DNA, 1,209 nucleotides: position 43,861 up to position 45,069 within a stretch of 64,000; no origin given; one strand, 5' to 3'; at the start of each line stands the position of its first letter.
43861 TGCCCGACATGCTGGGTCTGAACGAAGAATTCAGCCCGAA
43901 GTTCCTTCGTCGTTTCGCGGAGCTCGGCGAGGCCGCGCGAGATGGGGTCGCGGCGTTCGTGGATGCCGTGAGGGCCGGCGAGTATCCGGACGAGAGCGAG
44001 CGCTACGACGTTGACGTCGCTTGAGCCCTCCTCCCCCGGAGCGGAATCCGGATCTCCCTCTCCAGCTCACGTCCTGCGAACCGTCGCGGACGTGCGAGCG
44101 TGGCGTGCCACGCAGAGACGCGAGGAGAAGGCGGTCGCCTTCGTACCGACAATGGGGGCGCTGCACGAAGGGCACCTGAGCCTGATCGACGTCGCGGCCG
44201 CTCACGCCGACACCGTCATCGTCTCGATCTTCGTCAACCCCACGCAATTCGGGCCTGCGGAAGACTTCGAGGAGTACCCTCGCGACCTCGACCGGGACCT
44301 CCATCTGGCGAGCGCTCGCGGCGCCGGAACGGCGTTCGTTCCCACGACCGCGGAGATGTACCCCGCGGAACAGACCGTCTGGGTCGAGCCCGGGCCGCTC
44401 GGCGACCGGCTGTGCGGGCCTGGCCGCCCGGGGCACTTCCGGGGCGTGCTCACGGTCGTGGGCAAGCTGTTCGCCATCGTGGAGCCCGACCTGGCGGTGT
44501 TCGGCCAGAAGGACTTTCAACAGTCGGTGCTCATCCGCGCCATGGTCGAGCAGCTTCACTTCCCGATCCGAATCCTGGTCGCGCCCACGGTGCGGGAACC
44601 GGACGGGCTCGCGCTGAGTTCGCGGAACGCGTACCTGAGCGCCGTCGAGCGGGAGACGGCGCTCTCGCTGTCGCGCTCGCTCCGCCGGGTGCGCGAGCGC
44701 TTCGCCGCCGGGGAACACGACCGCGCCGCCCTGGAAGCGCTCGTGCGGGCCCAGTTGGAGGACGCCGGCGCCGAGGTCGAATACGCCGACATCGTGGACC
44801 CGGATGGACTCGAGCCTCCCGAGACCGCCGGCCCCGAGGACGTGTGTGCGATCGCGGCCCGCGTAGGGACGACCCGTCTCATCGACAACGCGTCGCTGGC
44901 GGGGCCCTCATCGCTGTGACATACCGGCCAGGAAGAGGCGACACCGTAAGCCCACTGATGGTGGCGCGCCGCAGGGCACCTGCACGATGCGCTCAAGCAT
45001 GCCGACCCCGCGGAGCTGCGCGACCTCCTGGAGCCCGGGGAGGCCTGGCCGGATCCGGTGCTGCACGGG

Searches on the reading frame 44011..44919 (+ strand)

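Call 35: search_protein_families(library=pfam, proteins=[window:44011-44919:+], max_evalue=0.0001)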
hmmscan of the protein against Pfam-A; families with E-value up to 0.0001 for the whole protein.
window:44011-44919:+ (302 aa): 1 family
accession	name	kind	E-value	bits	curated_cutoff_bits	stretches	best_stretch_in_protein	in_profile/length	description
PF02569.21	Pantoate_ligase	-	2.9e-101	338.6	20.7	1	21-294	2-267/268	Pantoate-beta-alanine ligase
